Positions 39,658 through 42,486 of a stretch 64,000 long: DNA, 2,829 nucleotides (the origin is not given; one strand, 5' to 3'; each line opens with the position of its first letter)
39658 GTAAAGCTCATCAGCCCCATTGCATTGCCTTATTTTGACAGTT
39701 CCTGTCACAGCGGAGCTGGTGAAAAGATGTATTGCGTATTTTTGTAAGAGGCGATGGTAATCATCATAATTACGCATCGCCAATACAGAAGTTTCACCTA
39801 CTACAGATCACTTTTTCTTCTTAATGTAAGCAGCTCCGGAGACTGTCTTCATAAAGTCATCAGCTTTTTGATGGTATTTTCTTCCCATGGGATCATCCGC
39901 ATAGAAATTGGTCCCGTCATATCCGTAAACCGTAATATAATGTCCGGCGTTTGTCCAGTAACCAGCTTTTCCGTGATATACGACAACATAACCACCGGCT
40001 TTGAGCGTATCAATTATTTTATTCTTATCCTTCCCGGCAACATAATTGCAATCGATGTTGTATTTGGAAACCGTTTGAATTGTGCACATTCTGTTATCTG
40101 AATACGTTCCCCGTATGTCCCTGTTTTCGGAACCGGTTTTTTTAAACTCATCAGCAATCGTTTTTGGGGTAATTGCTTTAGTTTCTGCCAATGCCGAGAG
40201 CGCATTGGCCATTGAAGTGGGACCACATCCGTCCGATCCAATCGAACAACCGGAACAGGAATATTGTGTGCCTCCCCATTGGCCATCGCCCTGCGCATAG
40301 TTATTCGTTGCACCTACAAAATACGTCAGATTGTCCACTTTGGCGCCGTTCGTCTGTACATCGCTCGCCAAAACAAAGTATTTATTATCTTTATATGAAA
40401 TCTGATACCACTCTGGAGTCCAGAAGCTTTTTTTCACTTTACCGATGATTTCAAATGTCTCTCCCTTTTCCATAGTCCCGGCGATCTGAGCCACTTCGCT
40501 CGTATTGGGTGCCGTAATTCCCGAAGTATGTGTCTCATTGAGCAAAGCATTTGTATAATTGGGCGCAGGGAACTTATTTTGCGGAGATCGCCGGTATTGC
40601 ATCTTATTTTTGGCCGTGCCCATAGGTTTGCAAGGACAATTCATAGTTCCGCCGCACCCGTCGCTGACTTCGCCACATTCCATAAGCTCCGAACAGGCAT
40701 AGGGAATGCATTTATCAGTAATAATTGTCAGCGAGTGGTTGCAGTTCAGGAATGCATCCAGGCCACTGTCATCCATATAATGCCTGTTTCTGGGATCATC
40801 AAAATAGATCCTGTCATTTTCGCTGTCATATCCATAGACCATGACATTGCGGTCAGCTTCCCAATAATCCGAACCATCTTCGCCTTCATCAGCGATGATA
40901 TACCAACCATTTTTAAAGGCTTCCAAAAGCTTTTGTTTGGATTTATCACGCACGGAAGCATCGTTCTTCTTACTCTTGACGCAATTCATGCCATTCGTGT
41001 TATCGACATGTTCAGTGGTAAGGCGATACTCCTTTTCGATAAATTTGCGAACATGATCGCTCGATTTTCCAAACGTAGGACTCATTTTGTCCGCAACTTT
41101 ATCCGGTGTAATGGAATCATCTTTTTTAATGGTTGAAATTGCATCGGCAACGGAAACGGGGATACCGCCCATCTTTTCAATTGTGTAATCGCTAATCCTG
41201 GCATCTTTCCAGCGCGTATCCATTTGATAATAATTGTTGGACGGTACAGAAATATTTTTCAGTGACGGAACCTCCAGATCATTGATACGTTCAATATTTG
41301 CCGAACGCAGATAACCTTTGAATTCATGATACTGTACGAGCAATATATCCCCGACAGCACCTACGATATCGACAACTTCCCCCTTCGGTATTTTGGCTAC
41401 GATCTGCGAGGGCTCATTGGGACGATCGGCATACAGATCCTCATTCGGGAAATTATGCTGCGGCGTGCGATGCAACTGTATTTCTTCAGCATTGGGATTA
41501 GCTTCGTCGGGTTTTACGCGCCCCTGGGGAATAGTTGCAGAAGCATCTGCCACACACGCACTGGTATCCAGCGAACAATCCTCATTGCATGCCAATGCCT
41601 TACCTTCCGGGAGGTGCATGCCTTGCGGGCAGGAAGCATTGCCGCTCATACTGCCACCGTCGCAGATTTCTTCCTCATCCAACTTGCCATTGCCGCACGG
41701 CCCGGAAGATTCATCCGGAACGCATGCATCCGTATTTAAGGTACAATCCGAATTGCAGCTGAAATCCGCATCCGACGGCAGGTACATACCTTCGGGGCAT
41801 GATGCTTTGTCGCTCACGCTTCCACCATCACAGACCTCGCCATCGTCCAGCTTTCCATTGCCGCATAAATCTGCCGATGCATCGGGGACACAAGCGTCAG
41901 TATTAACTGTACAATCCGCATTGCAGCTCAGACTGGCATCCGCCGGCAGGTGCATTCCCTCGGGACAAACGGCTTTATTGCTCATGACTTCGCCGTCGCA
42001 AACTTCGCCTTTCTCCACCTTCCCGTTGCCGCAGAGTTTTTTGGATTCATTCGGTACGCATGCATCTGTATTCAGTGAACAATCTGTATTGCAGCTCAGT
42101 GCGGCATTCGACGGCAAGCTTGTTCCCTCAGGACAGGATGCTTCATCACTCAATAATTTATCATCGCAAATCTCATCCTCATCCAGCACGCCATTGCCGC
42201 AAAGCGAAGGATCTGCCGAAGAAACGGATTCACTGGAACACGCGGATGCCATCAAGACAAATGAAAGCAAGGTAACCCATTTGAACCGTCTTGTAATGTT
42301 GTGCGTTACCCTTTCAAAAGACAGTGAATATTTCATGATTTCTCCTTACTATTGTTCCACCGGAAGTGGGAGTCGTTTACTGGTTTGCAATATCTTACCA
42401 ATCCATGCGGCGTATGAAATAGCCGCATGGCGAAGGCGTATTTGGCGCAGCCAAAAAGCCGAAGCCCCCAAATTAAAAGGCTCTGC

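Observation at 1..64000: Locus-wide toolkit of modular secreted enzymes: interchangeable Cys-rich repeat stalks fused to different hydrolase heads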

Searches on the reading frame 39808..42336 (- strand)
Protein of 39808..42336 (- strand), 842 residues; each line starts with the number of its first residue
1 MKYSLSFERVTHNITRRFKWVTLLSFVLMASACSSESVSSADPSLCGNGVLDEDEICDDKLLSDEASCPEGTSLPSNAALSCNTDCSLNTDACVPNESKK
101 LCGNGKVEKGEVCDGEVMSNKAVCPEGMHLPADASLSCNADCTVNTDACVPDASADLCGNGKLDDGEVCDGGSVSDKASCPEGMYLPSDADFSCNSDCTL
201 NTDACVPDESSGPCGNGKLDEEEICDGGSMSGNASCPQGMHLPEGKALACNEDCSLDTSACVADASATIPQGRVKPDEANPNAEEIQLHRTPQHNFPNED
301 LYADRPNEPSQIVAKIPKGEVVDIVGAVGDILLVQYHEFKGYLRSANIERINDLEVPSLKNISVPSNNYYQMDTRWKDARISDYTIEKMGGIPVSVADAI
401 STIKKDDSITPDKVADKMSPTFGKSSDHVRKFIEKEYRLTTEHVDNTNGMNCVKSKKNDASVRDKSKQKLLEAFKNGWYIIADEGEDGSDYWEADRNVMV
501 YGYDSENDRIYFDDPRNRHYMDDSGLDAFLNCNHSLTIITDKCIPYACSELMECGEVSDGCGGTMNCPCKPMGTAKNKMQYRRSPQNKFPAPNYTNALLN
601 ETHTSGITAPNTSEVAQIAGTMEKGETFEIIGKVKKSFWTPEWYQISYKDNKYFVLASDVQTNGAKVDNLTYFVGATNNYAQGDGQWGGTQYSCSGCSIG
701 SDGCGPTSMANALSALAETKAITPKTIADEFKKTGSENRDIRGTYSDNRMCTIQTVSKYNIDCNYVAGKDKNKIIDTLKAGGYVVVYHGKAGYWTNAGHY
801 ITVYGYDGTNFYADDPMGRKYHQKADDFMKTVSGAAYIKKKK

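Call 4: search_protein_families(library=pfam, proteins=[window:39808-42336:-], max_evalue=0.01)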
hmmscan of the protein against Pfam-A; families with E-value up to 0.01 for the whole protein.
window:39808-42336:- (842 aa): 2 families
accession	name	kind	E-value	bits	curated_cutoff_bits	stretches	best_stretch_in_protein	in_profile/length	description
PF13529.12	Peptidase_C39_2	-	1e-18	68.7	24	1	700-817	12-143/143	Peptidase_C39 like family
PF08239.17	SH3_3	-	6.1e-08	33.2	27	1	609-660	8-53/54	Bacterial SH3 domain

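Call 6: search_protein_families(library=ncbifam, proteins=[window:39808-42336:-], max_evalue=0.01)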
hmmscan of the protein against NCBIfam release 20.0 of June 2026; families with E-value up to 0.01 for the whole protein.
window:39808-42336:- (842 aa): 0 families

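Call 33: find_homologous_proteins(query=window:39808-42336:-, max_evalue=0.00001)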
Query window:39808-42336:- (842 aa): 250 proteins with E <= 0.00001 among 8000 candidates; the best 120 are listed.
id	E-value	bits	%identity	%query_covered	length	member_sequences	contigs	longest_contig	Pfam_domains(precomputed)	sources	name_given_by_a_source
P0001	0.0e+0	1971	100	100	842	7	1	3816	PF13529.14,PF08239.18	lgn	-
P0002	0.0e+0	1132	56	100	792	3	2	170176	PF13529.14,PF08239.18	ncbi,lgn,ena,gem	-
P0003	7.1e-222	757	46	99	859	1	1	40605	PF13529.14,PF08239.18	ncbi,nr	ncbi:MAG: C39 family peptidase [Proteobacteria bacterium]|nr:C39 family peptidase [Pseudomonadota ba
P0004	6.0e-219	748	43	27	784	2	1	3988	PF12662.14,PF22578.3,PF08817.17,PF04942.20,PF23570.1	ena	-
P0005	1.3e-215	737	41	100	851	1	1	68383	PF13529.14,PF08239.18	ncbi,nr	ncbi:MAG: C39 family peptidase [Proteobacteria bacterium]|nr:C39 family peptidase [Pseudomonadota ba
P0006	1.6e-212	727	45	98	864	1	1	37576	PF13529.14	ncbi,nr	ncbi:MAG: hypothetical protein IJM59_00735 [Proteobacteria bacterium]|nr:hypothetical protein [Pseud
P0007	2.2e-209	716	44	97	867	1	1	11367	PF13529.14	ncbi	-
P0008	3.2e-201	689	53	56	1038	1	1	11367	PF18989.6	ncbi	-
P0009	9.1e-197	674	43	100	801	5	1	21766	PF13529.14,PF08239.18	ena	-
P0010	5.9e-129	450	43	66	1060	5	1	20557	PF18989.6,PF13529.14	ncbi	-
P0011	6.6e-119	417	51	43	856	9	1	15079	-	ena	-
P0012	3.2e-91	325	52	27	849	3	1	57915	PF04616.21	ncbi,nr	ncbi:MAG: family 43 glycosylhydrolase [Proteobacteria bacterium]|nr:family 43 glycosylhydrolase [Pse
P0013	2.7e-85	306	35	26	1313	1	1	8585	PF00089.33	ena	-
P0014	1.5e-68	250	43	29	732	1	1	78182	PF04616.21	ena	-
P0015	3.7e-65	239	32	27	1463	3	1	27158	PF22366.2,PF00089.33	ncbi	-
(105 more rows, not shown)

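Call 36: find_encoding_contigs(protein=P0002, flank=10000, max_places=3)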
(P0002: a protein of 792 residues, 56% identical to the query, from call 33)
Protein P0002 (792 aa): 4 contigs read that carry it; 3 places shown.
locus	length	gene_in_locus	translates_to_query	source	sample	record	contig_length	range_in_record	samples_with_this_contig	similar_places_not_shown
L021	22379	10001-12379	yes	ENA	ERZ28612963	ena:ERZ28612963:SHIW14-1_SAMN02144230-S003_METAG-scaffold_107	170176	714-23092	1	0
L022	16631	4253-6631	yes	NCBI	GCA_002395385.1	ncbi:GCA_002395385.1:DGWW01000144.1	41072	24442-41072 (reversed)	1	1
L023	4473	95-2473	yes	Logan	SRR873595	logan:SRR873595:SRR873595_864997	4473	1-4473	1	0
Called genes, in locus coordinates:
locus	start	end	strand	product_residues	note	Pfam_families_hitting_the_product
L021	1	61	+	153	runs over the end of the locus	-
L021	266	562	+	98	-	-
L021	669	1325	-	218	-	PF17761:DUF1016_N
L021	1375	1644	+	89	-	-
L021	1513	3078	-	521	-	PF09820:AAA-ATPase_like, PF14516:AAA_35 (weak)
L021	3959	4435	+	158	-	-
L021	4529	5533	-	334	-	PF00781:DAGK_cat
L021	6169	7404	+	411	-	PF00149:Metallophos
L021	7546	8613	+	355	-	-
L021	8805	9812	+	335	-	PF19582:AdeT1_2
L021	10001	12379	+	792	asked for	PF08239:SH3_3 (faint), PF13529:Peptidase_C39_2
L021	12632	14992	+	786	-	PF06808:DctM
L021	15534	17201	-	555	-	PF00089:Trypsin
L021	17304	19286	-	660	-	PF00089:Trypsin, PF13365:Trypsin_2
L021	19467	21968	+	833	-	-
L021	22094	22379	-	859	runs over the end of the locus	PF07669:Eco57I, PF02384:N6_Mtase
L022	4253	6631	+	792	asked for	PF08239:SH3_3 (faint), PF13529:Peptidase_C39_2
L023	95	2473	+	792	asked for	PF08239:SH3_3 (faint), PF13529:Peptidase_C39_2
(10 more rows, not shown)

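Call 37: find_encoding_contigs(protein=P0005, flank=10000, max_places=3)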
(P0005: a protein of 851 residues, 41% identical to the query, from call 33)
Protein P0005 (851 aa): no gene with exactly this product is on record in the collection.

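Call 38: list_cluster_members(proteins=[P0005, P0001, P0003, P0006, P0010, P0012])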
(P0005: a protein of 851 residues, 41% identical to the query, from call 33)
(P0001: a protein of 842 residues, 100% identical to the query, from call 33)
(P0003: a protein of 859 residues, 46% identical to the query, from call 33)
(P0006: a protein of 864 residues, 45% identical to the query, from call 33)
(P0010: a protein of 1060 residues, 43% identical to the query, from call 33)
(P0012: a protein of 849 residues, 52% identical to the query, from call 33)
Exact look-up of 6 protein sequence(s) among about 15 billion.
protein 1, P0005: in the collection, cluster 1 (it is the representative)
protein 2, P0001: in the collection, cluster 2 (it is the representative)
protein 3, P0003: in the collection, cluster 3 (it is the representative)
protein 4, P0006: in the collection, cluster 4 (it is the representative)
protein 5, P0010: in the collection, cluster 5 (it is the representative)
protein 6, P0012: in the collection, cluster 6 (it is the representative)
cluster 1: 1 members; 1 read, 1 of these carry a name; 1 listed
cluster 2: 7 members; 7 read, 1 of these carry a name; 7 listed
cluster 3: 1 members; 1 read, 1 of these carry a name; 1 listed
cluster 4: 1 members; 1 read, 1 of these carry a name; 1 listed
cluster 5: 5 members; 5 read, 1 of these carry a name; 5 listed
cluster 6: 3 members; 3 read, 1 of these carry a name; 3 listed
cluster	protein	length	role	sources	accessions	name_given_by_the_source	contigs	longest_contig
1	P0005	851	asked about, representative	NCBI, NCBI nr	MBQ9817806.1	MAG: C39 family peptidase [Proteobacteria bacterium] | C39 family peptidase [Pseudomonadota bacterium]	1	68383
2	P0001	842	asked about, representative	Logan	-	-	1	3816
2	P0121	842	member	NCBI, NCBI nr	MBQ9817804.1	MAG: C39 family peptidase [Proteobacteria bacterium] | C39 family peptidase [Pseudomonadota bacterium]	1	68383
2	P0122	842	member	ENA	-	-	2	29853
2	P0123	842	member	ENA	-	-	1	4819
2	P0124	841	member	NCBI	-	-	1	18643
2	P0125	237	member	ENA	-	-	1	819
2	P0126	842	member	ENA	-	-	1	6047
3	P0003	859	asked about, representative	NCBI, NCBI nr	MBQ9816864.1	MAG: C39 family peptidase [Proteobacteria bacterium] | C39 family peptidase [Pseudomonadota bacterium]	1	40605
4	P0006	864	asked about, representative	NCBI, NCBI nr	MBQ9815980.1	MAG: hypothetical protein IJM59_00735 [Proteobacteria bacterium] | hypothetical protein [Pseudomonadota bacterium]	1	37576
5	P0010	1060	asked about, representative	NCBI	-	-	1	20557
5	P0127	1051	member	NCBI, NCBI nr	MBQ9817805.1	MAG: C39 family peptidase [Proteobacteria bacterium] | C39 family peptidase [Pseudomonadota bacterium]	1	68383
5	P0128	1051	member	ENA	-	-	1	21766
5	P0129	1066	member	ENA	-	-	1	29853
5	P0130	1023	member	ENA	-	-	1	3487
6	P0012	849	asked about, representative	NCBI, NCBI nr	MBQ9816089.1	MAG: family 43 glycosylhydrolase [Proteobacteria bacterium] | family 43 glycosylhydrolase [Pseudomonadota bacterium]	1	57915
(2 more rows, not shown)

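Call 66: search_protein_families(library=phrogs, proteins=[window:39808-42336:-], max_evalue=0.001)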
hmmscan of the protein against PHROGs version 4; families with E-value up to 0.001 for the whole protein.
window:39808-42336:- (842 aa): 0 families

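Call 71: find_encoding_contigs(protein=P0122, flank=10000, max_places=4)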
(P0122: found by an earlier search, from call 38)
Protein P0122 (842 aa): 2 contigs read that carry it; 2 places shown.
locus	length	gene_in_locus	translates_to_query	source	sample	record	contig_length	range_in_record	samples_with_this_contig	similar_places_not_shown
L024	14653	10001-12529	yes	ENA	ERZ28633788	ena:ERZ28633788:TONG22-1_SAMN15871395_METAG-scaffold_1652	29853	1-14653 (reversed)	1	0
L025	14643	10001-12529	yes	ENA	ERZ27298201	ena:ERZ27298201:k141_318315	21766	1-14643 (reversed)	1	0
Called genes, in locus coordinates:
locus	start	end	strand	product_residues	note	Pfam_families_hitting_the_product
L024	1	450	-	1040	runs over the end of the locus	PF13948:DUF4215, PF16227:DUF4886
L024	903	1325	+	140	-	-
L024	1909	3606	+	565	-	PF21710:Spt6_S1 (faint), PF00575:S1, PF13509:S1_2 (faint), PF00575:S1, PF17092:PCB_OB (faint), PF00575:S1, PF23459:S1_RRP5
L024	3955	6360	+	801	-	PF08239:SH3_3 (faint), PF13529:Peptidase_C39_2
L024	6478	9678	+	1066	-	PF13529:Peptidase_C39_2, PF18989:DUF5722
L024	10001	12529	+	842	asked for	PF08239:SH3_3 (faint), PF13529:Peptidase_C39_2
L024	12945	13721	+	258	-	-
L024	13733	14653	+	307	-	?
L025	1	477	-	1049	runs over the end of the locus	PF13948:DUF4215, PF16227:DUF4886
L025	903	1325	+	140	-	-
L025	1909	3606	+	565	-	PF21710:Spt6_S1 (faint), PF00575:S1, PF13509:S1_2 (faint), PF00575:S1, PF17092:PCB_OB (faint), PF00575:S1, PF23459:S1_RRP5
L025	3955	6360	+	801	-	PF08239:SH3_3 (faint), PF13529:Peptidase_C39_2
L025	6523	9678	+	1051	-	PF13529:Peptidase_C39_2, PF18989:DUF5722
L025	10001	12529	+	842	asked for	PF08239:SH3_3 (faint), PF13529:Peptidase_C39_2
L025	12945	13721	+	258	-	-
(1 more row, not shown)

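Call 72: find_encoding_contigs(protein=P0124, flank=10000, max_places=4)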
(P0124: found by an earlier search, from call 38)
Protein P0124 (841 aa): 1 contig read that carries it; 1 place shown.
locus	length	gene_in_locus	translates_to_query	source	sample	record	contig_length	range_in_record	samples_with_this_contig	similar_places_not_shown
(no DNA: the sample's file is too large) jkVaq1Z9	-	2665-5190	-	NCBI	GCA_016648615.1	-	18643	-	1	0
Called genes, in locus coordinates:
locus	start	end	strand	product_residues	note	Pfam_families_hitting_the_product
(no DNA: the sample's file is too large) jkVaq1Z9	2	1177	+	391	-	?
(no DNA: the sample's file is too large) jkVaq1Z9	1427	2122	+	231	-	-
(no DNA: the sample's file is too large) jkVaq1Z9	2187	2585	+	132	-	PF13529:Peptidase_C39_2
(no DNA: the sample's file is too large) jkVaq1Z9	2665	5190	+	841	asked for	PF08239:SH3_3 (faint), PF13529:Peptidase_C39_2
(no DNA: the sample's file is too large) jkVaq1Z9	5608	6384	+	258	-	-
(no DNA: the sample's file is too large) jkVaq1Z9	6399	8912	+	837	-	-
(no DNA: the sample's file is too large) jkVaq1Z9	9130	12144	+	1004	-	PF00089:Trypsin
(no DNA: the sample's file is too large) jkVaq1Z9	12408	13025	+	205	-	-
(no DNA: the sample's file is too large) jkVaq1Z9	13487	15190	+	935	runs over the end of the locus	PF08239:SH3_3 (faint)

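Call 88: search_protein_families(library=pfam, proteins=[L021:15534-17201:-, L021:17304-19286:-, L021:19467-21968:+], max_evalue=0.001)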
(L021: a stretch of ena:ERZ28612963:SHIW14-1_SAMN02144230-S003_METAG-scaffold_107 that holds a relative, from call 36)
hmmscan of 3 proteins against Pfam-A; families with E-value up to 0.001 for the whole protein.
L021:15534-17201:- (555 aa): 1 family
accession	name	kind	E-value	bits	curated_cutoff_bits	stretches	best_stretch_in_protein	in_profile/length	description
PF00089.32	Trypsin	-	3.4e-19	70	20.6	2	39-186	2-117/220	Trypsin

L021:17304-19286:- (660 aa): 2 families
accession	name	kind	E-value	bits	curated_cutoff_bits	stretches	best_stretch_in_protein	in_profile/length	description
PF00089.32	Trypsin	-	2.1e-22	80.4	20.6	1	37-292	1-220/220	Trypsin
PF13365.12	Trypsin_2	-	1.5e-07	32.7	27.6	1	69-256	1-135/144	Trypsin-like peptidase domain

L021:19467-21968:+ (833 aa): 0 families

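Call 91: predict_structure(alignment_id=A3)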
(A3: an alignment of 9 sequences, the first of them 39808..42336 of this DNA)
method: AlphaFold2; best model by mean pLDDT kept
length: 842 residues; sequences in the alignment: 9
mean_pLDDT: 67.3   pTM: 0.46
mean pLDDT of the five models: 67.3, 66.6, 61.8, 57.9, 55.9
residues with pLDDT >= 90: 127; 70-90: 294; 50-70: 206; < 50: 215
segments of 3 or more residues with pLDDT < 50: 1-66, 82-87, 96-121, 152-177, 194-198, 209-218, 221-233, 298-304, 376-389, 487-491, 590-593, 682-687, 700-702, 736-746
pLDDT, mean of each block of 10 residues (from residue 1): 29 35 31 24 32 34 44 53 49 49 36 41 61 56 61 38 39 43 57 49 57 46 43 52 58 62 69 86 86 62 54 86 90 90 91 86 76 48 43 84 87 74 69 90 88 70 91 92 62 64 86 75 83 86 84 83 85 94 71 60 63 77 95 82 91 93 89 73 48 54 69 85 80 54 47 86 84 92 82 56 88 70 81 86 71
secondary structure, 60 per line:
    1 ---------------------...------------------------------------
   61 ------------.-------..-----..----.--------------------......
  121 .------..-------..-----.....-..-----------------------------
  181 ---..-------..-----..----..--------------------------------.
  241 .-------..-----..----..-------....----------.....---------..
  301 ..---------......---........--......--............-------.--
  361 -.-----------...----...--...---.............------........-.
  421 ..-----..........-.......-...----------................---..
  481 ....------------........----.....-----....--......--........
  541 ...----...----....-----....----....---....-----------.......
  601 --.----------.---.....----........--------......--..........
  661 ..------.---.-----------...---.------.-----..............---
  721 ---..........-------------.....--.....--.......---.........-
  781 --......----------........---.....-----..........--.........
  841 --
elements in order (helices of 4 or more, strands of 3 or more residues): H115-121 E271-274 E285-289 H299-302 E312-317 E321-328 E331-336 E339-344 E348-350 H392-404 H411-418 H428-437 E439-445 H460-475 E479-484 E497-504 E509-513 E519-522 H525-530 E533-543 E555-558 E564-567 E572-575 E579-582 H594-600 E618-622 E627-634 E643-648 E651-656 E660-662 H704-717 H724-733 H747-751 H754-758 E761-767 H771-779 E783-788 E799-806 E810-814 E820-824 H825-829 E832-840
